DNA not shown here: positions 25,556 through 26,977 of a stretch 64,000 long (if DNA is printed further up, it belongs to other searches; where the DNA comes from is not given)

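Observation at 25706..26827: Fusion of a SpeH-type SAM decarboxylase domain to an NNMT/PNMT-family methyltransferase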

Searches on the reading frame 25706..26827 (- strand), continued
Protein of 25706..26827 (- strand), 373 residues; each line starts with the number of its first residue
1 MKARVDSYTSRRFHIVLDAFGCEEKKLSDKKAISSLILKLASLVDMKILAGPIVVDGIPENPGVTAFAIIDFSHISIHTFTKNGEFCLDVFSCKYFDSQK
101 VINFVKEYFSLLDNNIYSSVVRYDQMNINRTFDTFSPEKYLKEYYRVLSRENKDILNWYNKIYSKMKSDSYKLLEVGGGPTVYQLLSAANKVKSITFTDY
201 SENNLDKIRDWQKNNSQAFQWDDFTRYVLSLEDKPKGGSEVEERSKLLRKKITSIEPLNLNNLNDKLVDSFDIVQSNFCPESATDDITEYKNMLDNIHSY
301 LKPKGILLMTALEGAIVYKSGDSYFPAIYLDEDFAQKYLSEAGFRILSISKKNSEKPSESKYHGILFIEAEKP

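Call 28: find_encoding_contigs(protein=P0020, flank=10000, max_places=3)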
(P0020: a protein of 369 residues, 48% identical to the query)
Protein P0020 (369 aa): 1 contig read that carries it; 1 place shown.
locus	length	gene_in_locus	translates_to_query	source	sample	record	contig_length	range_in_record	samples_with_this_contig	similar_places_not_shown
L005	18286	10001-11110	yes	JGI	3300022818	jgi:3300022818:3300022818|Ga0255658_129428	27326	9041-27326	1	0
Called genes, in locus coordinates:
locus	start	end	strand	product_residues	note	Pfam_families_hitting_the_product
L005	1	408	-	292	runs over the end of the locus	PF01820:Dala_Dala_lig_N (weak), PF07478:Dala_Dala_lig_C, PF02655:ATP-grasp_3 (weak)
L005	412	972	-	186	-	PF00210:Ferritin (weak), PF02915:Rubrerythrin, PF21349:RUBY_RBDX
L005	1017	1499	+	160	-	PF03073:TspO_MBR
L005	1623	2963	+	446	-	PF02683:DsbD_TM (weak), PF13386:DsbD_2, PF13473:Cupredoxin_1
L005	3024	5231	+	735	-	PF00403:HMA, PF00122:E1-E2_ATPase, PF00702:Hydrolase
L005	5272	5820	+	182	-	PF04542:Sigma70_r2, PF08281:Sigma70_r4_2, PF04545:Sigma70_r4 (weak)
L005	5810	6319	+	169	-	-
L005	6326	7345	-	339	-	PF09924:LPG_synthase_C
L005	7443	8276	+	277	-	-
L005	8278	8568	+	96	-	-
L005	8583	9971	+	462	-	PF00512:HisKA, PF02518:HATPase_c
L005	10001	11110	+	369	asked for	PF02675:AdoMet_dc, PF01234:NNMT_PNMT_TEMT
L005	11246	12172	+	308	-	PF00892:EamA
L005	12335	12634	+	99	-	-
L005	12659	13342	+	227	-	-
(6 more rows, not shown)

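Call 29: find_encoding_contigs(protein=P0029, flank=10000, max_places=2)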
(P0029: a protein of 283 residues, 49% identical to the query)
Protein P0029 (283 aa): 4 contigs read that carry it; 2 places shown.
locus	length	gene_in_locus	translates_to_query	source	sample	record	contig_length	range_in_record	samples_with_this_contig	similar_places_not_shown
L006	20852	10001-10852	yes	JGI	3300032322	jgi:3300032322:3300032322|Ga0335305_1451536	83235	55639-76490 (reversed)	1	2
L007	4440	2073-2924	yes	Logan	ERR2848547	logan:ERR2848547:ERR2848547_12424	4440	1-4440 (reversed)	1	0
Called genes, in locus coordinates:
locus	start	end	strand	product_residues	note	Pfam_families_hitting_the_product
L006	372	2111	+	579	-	-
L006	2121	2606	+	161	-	PF00588:SpoU_methylase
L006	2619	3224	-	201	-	-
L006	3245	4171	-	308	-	PF01149:Fapy_DNA_glyco, PF06831:H2TH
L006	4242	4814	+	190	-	PF01330:RuvA_N, PF00633:HHH (faint), PF14520:HHH_5, PF07499:RuvA_C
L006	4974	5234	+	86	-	PF01649:Ribosomal_S20p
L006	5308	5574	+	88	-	PF00085:Thioredoxin (weak), PF13728:TraF (weak), PF05768:Glrx-like (weak)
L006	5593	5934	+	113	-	-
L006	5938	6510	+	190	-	PF02525:Flavodoxin_2, PF03358:FMN_red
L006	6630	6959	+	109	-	-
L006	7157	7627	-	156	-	-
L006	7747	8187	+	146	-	-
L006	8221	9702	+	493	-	PF00875:DNA_photolyase, PF03441:FAD_binding_7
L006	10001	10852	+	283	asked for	PF01234:NNMT_PNMT_TEMT, PF13489:Methyltransf_23 (faint)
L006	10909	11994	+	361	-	PF02807:ATP-gua_PtransN, PF00217:ATP-gua_Ptrans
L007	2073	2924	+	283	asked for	PF01234:NNMT_PNMT_TEMT, PF13489:Methyltransf_23 (faint)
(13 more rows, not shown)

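Call 30: find_encoding_contigs(protein=P0030, flank=8000, max_places=2)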
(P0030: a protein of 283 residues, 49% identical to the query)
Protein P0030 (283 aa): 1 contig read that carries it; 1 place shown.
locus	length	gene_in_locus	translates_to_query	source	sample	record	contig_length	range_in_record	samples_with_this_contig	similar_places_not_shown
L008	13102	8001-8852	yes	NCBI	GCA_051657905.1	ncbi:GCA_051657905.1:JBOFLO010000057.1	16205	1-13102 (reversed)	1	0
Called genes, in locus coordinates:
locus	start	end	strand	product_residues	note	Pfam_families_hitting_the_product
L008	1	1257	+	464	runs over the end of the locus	-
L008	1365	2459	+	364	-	-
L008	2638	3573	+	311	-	PF03773:ArsP_1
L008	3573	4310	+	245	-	PF09323:DUF1980, PF21537:DUF1980_C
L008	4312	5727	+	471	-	PF13205:Big_5 (weak)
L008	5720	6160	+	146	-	PF01475:FUR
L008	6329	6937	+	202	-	PF13847:Methyltransf_31, PF08241:Methyltransf_11, PF08242:Methyltransf_12, PF13649:Methyltransf_25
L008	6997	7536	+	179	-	PF00625:Guanylate_kin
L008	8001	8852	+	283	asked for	PF01234:NNMT_PNMT_TEMT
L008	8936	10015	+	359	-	PF02807:ATP-gua_PtransN, PF00217:ATP-gua_Ptrans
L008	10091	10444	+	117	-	PF02675:AdoMet_dc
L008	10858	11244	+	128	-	PF01050:MannoseP_isomer, PF07883:Cupin_2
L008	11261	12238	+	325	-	PF00535:Glycos_transf_2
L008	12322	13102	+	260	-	PF17773:UPF0176_N, PF00581:Rhodanese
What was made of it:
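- The MT is operonic with a phosphagen kinase, and creatine is an N-methylguanidino compound (calls 29, 30).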

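Call 31: find_encoding_contigs(protein=P0036, flank=5000, max_places=3)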
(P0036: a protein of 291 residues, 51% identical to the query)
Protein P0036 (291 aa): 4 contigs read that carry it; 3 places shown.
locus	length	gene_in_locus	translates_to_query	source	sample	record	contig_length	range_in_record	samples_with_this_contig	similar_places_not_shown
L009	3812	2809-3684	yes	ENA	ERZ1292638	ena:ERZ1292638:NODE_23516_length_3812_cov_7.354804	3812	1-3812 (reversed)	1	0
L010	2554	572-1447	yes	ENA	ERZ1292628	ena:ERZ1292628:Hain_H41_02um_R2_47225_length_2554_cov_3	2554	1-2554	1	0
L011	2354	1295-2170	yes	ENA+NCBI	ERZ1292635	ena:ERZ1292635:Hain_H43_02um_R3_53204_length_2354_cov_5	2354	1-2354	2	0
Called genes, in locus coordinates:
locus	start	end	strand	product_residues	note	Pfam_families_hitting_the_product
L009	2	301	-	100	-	?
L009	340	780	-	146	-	PF01250:Ribosomal_S6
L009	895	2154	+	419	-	PF01555:N6_N4_Mtase, PF01170:UPF0020, PF13847:Methyltransf_31 (weak)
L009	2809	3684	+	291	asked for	PF02675:AdoMet_dc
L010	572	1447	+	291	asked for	PF02675:AdoMet_dc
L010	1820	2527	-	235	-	PF02616:SMC_ScpA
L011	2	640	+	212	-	PF01170:UPF0020, PF01555:N6_N4_Mtase (weak), PF13847:Methyltransf_31 (weak)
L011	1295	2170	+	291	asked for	PF02675:AdoMet_dc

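Call 36: predict_structure(alignment_id=A1)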
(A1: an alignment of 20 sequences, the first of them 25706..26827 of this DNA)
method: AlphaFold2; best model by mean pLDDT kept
length: 373 residues; sequences in the alignment: 20
mean_pLDDT: 90.3   pTM: 0.73
mean pLDDT of the five models: 90.3, 89.9, 89.4, 87.1, 85.0
residues with pLDDT >= 90: 263; 70-90: 90; 50-70: 13; < 50: 7
segments of 3 or more residues with pLDDT < 50: 1-7
pLDDT, mean of each block of 10 residues (from residue 1): 47 88 93 96 94 91 93 92 92 88 95 88 70 81 88 96 91 91 92 96 92 75 94 93 92 96 97 96 90 98 98 90 89 97 98 88 95 97
secondary structure, 60 per line:
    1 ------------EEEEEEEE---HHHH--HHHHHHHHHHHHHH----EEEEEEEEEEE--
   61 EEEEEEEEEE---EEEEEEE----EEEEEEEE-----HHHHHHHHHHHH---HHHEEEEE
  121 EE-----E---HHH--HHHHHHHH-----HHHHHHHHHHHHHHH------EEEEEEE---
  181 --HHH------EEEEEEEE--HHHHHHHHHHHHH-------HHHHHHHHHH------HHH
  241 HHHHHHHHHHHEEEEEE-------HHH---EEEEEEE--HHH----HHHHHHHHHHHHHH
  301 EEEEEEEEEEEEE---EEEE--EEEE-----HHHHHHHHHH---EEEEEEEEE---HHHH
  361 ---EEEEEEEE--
elements in order: E13-20 H24-27 H30-43 E48-58 E61-70 E74-80 E85-92 H98-109 E116-122 H137-144 H150-164 E171-177 E192-199 H202-214 H222-231 H238-251 E252-257 E271-277 H287-300 E301-313 E317-320 E323-326 H332-341 E345-353 H357-360 E364-371

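Call 40: fold_search(model_id=the predicted structure, library=pdb)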
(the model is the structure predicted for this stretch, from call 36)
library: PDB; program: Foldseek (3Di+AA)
matches with E <= 10: 1894; with E <= 0.001: 1141
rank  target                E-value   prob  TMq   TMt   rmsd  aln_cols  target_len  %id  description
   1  5yji_A                6.2e-22  1.00  0.59  0.85   2.5       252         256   28  Co-crystal structure of Mouse Nicotinamide N-methyltransferase (NNMT) with small molecule analog of Nicotinamide (released 2018-03-21)
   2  6pve_A                7.9e-22  1.00  0.60  0.82   2.3       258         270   29  Structure of Nicotinamide N-Methyltransferase (NNMT) in complex with inhibitor LL319 (released 2019-11-27)
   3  7nbj_A                9.4e-22  1.00  0.58  0.79   2.8       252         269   29  Co-crystal structure of Human Nicotinamide N-methyltransferase (NNMT) with the bisubstrate-like inhibitor (1) (released 2021-03-17)
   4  7nbj_C                1.1e-21  1.00  0.58  0.83   3.2       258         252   28  Co-crystal structure of Human Nicotinamide N-methyltransferase (NNMT) with the bisubstrate-like inhibitor (1) (released 2021-03-17)
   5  7bkg_A                1.6e-21  1.00  0.59  0.80   2.5       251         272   29  Co-crystal structure of Human Nicotinamide N-methyltransferase (NNMT) with the tricyclic inhibitor (2) (released 2021-03-17)
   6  9h5o_D                2.3e-21  1.00  0.60  0.89   2.2       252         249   29  NNMT-SAM IN COMPLEX WITH 20s (released 2025-05-21)
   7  5yji_B                2.3e-21  1.00  0.59  0.86   2.5       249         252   27  Co-crystal structure of Mouse Nicotinamide N-methyltransferase (NNMT) with small molecule analog of Nicotinamide (released 2018-03-21)
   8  7nbq_A                3.4e-21  1.00  0.59  0.82   2.4       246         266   29  Co-crystal structure of Human Nicotinamide N-methyltransferase (NNMT) with the tricyclic inhibitor (4) (released 2021-03-17)
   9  7nbj_B                3.9e-21  1.00  0.59  0.82   2.3       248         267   29  Co-crystal structure of Human Nicotinamide N-methyltransferase (NNMT) with the bisubstrate-like inhibitor (1) (released 2021-03-17)
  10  7rkl_D                4.1e-21  1.00  0.59  0.84   2.9       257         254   26  Structure of Nicotinamide N-Methyltransferase (NNMT) in complex with II399 (P1 space group) (released 2022-07-20)
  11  7nbm_D                4.6e-21  1.00  0.59  0.86   2.3       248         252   29  Co-crystal structure of Human Nicotinamide N-methyltransferase (NNMT) with the bisubstrate-like inhibitor (33) (released 2021-03-17)
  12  2i62_B                4.6e-21  1.00  0.58  0.82   2.7       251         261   28  Mouse Nicotinamide N-methyltransferase (released 2006-09-12)
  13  7eu5_D                4.9e-21  1.00  0.60  0.86   2.4       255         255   29  Co-crystal structure of Human Nicotinamide N-methyltransferase (NNMT) with tricyclic small molecule inhibitor JBSNF-00 (released 2022-05-18)
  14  7nbm_A                4.9e-21  1.00  0.59  0.81   2.5       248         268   29  Co-crystal structure of Human Nicotinamide N-methyltransferase (NNMT) with the bisubstrate-like inhibitor (33) (released 2021-03-17)
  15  2i62_D                5.2e-21  1.00  0.60  0.84   2.8       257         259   28  Mouse Nicotinamide N-methyltransferase (released 2006-09-12)
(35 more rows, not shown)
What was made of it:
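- Checked: An AlphaFold2 model is confident (pLDDT 90.3, pTM 0.73; call 36), and its C-domain superposes on NNMT (TM 0.85 normalised to target; call 40).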

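Call 47: find_related_loci(query=A1, collection=genome_contigs, flank=10000)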
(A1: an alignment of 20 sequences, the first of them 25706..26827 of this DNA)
Query A1 (373 aa) in genome_contigs; peptide patterns used: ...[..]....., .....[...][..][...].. (x = any residue, [..] = any of these).
49 stretches matched a pattern; 46 encode a relative of the query (tblastn E <= 1e-3); 46 distinct loci.
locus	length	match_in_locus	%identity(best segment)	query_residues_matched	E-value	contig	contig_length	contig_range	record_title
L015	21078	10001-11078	53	10-372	2e-99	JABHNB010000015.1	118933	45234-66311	MAG: archaeon isolate SI037S2_bin81 k141_502233, whole genome shotgun sequence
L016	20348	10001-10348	62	10-125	3e-42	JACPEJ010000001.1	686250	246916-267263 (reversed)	MAG: Candidatus Blackburnbacteria bacterium isolate NC_groundwater_332_Ag_B-0.1um_41_18 GD18-4_B1_scaffold_152758, whole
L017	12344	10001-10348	53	8-123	4e-37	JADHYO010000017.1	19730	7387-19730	MAG: Candidatus Aenigmatarchaeota archaeon isolate BS750m-G81 BS-750m-C4149, whole genome shotgun sequence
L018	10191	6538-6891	53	10-127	5e-36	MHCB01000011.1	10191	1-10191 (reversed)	MAG: Candidatus Blackburnbacteria bacterium RIFCSPHIGHO2_12_FULL_44_25 rifcsphigho2_12_scaffold_17501, whole genome shot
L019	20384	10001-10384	48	10-137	4e-36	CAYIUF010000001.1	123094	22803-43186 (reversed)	MAG TPA_asm: uncultured Gammaproteobacteria bacterium isolate ERP119705_co5_572 genome assembly, contig: NODE_71_length_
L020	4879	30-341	56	8-111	5e-35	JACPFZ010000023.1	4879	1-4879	MAG: Candidatus Gottesmanbacteria bacterium isolate NC_groundwater_374_Ag_B-0.1um_46_9 GD18-4_B1_scaffold_617527, whole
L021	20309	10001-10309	52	9-111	2e-34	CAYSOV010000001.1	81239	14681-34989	MAG TPA_asm: uncultured Gammaproteobacteria bacterium isolate binchicken_co110_923 genome assembly, contig: NODE_792_len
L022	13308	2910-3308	47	10-140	8e-34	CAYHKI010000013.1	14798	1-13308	MAG TPA_asm: uncultured Gammaproteobacteria bacterium isolate ERP119705_co13_618 genome assembly, contig: NODE_5079_leng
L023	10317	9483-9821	51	12-124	2e-31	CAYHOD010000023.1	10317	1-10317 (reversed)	MAG TPA_asm: uncultured Gammaproteobacteria bacterium isolate ERP119705_co14_56 genome assembly, contig: NODE_9044_lengt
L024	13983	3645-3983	49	2-115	2e-29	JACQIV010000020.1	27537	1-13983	MAG: Candidatus Curtissbacteria bacterium isolate NC_groundwater_1134_Ag_S-0.1um_42_77 S_p1_S3_coassembly_k141_1262648,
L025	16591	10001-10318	51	10-116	3e-29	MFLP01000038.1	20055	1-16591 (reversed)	MAG: Candidatus Kaiserbacteria bacterium RIFCSPHIGHO2_12_FULL_53_13 rifcsphigho2_12_scaffold_8809, whole genome shotgun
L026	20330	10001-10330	47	11-121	7e-27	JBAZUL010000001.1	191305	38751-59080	MAG: Patescibacteria group bacterium isolate SO_2017_GW1_227 NODE_569_length_191305_cov_3.865623_OW334_2017, whole genom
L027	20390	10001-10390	39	9-144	2e-26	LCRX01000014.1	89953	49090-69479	MAG: Candidatus Magasanikbacteria bacterium GW2011_GWA2_56_11 UY92_C0014, whole genome shotgun sequence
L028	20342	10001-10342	40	7-122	2e-25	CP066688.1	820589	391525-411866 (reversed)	MAG: Candidatus Daviesbacteria bacterium isolate NC_groundwater_497_Ag_S-0.1um_39_22 chromosome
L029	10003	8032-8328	45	11-109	2e-25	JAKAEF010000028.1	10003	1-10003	MAG: bacterium isolate WY1.bin131 NODE_10932_length_10003_cov_1.366849, whole genome shotgun sequence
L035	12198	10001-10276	43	13-107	7e-22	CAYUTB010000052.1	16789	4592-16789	MAG TPA_asm: uncultured Candidatus Bathyarchaeia archaeon isolate SRP178699_co1_176 genome assembly, contig: NODE_4298_l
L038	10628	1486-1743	46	13-101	9e-21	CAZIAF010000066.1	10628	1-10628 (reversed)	MAG TPA_asm: uncultured Candidatus Bathyarchaeia archaeon isolate ERP119294_co4_423 genome assembly, contig: NODE_6561_l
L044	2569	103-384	35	13-109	4e-19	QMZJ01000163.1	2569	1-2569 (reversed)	MAG: Candidatus Altiarchaeales archaeon isolate B52_G2 B52_Guay2_scaffold_46777, whole genome shotgun sequence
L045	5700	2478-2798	39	13-131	6e-19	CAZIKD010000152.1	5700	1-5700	MAG TPA_asm: uncultured Candidatus Bathyarchaeia archaeon isolate ERP119294_co4_351 genome assembly, contig: NODE_18171_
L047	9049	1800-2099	38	13-115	4e-18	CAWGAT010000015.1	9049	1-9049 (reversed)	MAG: Candidatus Bathyarchaeota archaeon isolate MFD04408.bin.2.76 genome assembly, contig: contig_122784, whole genome s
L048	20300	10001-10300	38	13-115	7e-18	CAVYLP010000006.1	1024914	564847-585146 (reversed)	MAG: Candidatus Bathyarchaeota archaeon isolate MFD01299.bin.1.8 genome assembly, contig: contig_9957, whole genome shot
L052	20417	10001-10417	35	13-145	1e-15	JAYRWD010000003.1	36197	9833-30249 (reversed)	MAG: Candidatus Dojkabacteria bacterium isolate NJ_NJASGE3bin.36 k141_133792, whole genome shotgun sequence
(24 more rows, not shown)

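Call 52: search_protein_families(library=pfam, proteins=[L038:3551-4246:+, L047:623-1255:-, L045:3589-4983:+, L052:5363-7474:-, L035:8627-9916:-, L044:695-1945:+, L052:8657-9514:-, L035:6994-7407:-], max_evalue=0.001)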
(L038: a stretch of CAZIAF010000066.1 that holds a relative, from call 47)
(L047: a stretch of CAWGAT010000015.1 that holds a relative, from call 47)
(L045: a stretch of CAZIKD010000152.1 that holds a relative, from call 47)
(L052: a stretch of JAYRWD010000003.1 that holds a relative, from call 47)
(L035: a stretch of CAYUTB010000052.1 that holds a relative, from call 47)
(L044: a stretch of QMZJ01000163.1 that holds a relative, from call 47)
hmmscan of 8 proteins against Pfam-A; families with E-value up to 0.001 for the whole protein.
L038:3551-4246:+ (231 aa): 0 families

L047:623-1255:- (210 aa): 1 family
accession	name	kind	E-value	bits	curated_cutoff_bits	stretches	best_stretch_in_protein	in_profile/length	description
PF09719.15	C_GCAxxG_C_C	-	1.8e-21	76.9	27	1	60-203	3-118/118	Putative redox-active protein (C_GCAxxG_C_C)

L045:3589-4983:+ (464 aa): 0 families

L052:5363-7474:- (703 aa): 5 families
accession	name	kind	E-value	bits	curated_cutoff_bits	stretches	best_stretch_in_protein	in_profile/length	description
PF02518.31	HATPase_c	-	5.4e-27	94.9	26.4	1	541-657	2-109/111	Histidine kinase-, DNA gyrase B-, and HSP90-like ATPase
PF00512.31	HisKA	-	4.3e-10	39.9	26.9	1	426-494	3-66/66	His Kinase A (phospho-acceptor) domain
PF13492.12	GAF_3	-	1.3e-09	39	27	1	263-397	12-129/129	GAF domain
PF01590.32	GAF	-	4.2e-09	37.5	22.4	1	256-393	5-131/133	GAF domain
PF13185.12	GAF_2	-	3.8e-07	30.8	28.6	1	339-393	80-133/136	GAF domain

L035:8627-9916:- (429 aa): 4 families
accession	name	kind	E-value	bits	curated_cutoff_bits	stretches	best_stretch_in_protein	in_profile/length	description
PF07690.21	MFS_1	-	6.6e-58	196.7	33.4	2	22-225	4-203/347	Major Facilitator Superfamily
PF00083.30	Sugar_tr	-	4.9e-12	45.9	22.3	2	47-195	44-189/452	Sugar (and other) transporter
PF12832.13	MFS_1_like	-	6e-10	39.1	25.2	2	15-161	213-361/373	MFS_1 like family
PF13347.12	MFS_2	-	1.7e-07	30.6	27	1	15-170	225-386/427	MFS/sugar transport protein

L044:695-1945:+ (416 aa): 1 family
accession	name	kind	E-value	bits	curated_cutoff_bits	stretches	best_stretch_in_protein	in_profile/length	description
PF00999.27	Na_H_Exchanger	-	2.3e-56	191.7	26.2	1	15-392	2-374/375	Sodium/hydrogen exchanger, transmembrane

L052:8657-9514:- (285 aa): 1 family
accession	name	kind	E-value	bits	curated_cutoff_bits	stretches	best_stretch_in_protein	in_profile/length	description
PF01234.23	NNMT_PNMT_TEMT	-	4.7e-15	56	25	1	7-281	10-261/261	NNMT/PNMT/TEMT family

L035:6994-7407:- (137 aa): 3 families
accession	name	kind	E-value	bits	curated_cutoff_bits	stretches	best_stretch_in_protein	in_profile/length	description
PF22677.2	Ble-like_N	-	1.6e-07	31.4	24.5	1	41-74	6-40/41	Bleomycin resistance protein-like N-terminal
PF18029.7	Glyoxalase_6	-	3e-07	31.5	23.6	1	40-134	2-105/106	Glyoxalase-like domain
PF00903.31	Glyoxalase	-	1.4e-05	25.9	20.6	1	42-114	7-97/121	Glyoxalase/Bleomycin resistance protein/Dioxygenase superfamily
